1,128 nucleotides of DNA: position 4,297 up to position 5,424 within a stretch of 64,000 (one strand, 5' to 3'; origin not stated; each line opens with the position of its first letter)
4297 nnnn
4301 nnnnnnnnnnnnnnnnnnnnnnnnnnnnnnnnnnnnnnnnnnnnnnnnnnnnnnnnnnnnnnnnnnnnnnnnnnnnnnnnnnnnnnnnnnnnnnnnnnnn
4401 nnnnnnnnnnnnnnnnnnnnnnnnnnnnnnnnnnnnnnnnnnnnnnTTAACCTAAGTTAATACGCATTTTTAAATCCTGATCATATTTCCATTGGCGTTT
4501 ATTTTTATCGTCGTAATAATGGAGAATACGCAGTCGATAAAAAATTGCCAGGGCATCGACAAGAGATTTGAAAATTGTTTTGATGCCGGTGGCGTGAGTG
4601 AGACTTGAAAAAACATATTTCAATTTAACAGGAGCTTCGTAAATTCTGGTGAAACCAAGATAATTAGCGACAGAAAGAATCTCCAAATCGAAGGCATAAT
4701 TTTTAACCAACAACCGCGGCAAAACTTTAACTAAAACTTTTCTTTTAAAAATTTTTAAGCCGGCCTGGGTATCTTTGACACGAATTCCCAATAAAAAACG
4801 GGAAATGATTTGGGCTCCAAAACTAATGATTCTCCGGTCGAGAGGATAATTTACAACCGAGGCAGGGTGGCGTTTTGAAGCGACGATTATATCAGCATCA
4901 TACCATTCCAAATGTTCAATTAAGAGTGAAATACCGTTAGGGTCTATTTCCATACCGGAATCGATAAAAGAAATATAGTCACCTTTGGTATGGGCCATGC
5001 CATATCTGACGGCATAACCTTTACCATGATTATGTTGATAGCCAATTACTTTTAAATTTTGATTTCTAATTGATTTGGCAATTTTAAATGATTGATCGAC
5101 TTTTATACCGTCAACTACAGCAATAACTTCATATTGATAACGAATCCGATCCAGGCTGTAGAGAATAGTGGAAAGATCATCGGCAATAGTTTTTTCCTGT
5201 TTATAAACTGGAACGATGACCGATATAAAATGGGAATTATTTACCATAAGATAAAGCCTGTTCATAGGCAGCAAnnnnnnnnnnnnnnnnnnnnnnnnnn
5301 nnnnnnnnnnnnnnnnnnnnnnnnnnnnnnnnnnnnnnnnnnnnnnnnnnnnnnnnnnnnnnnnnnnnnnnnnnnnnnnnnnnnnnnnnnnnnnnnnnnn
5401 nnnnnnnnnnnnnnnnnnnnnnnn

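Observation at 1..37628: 37-kb contiguous glycosylation super-locus combining GT2/GT4 enzymes, lipid-P-sugar synthases, a flippase, about 11 GT-C membrane transferases and B12-radical-SAM enzymes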

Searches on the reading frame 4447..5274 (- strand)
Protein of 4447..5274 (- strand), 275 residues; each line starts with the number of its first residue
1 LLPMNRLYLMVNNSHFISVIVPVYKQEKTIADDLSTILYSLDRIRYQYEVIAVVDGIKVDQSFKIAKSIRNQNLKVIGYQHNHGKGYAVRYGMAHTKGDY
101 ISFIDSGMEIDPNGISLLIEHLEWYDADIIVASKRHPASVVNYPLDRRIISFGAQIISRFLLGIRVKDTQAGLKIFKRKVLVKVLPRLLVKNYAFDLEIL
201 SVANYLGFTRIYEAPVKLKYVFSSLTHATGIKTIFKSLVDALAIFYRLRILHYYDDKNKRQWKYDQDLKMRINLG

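Call 3: search_protein_families(library=pfam, proteins=[window:4447-5274:-], max_evalue=0.01)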
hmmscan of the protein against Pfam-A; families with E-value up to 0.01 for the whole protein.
window:4447-5274:- (275 aa): 2 families
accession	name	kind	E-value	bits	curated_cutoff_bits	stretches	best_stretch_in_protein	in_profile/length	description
PF00535.33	Glycos_transf_2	-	5.6e-20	72.4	23.3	1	18-183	1-166/168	Glycosyl transferase family 2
PF10111.15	Glyco_tranf_2_2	-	3.4e-06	27.2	27.3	1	18-106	1-90/276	Glycosyltransferase like family 2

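Call 12: search_protein_families(library=ncbifam, proteins=[window:4447-5274:-], max_evalue=0.01)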
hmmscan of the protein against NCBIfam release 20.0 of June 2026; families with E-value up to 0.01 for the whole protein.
window:4447-5274:- (275 aa): 22 families
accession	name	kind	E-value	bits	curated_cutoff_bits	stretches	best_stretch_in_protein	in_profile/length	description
TIGR03937.1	PgaC_IcaA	equivalog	1.1e-13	51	422.3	1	11-123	41-151/407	poly-beta-1,6-N-acetyl-D-glucosamine synthase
NF007482.0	PRK10073.1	equivalog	1.3e-11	44.1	423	1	10-129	1-117/334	glycosyltransferase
NF047588.1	GlcsyltransPgfSStrep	equivalog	5.8e-11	42.1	500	1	17-185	3-168/308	glycosyltransferase PgfS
NF058614.1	PPMAGASynPpgS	equivalog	2.7e-09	36.8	370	1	19-225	4-203/226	polyprenyl-phospho-N-acetylgalactosaminyl synthase PpgS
TIGR03111.1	glyc2_xrt_Gpos1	hypoth_equivalog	2.8e-09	36.3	363.95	1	16-123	50-157/439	TIGR03111 family XrtG-associated glycosyltransferase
TIGR04283.1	glyco_like_mftF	equivalog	3.5e-09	36.6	182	1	17-110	1-85/221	TIGR04283 family arsenosugar biosynthesis glycosyltransferase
NF010496.0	PRK13915.1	equivalog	5.1e-09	35.6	262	1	12-119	28-139/307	glucosyl-3-phosphoglycerate synthase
NF007986.1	PRK10714.1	equivalog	7.7e-09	35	529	1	15-128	6-122/316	undecaprenyl-phosphate 4-deoxy-4-formamido-L-arabinose transferase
NF047683.1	TeichurnBiosyTuaG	equivalog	5.5e-08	32.8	400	1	10-109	1-98/252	teichuronic acid biosynthesis protein TuaG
TIGR04182.1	glyco_TIGR04182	equivalog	7.5e-08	32.1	325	1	18-216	3-188/293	S-layer glycoprotein N-glycosyltransferase AglJ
NF041875.1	EPS_EpsD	equivalog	7.8e-08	32.1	370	1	17-126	1-105/325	exopolysaccharide biosynthesis glycosyltransferase EpsD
TIGR03965.1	mycofact_glyco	equivalog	3.4e-07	29.5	280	1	15-122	74-179/467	mycofactocin biosynthesis glycosyltransferase MftF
NF038299.1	EPS_HpsN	equivalog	1.5e-05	24.1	425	1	16-115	2-99/317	hormogonium polysaccharide biosynthesis glycosyltransferase HpsN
NF038302.1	EPS_HpsE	equivalog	0.00016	20.8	300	1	17-112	3-101/307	hormogonium polysaccharide biosynthesis glycosyltransferase HpsE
NF050050.1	ProtGlycPglI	equivalog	0.00027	20.4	500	1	16-123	3-109/306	GalNAc(5)-diNAcBac-PP-undecaprenol beta-1,3-glucosyltransferase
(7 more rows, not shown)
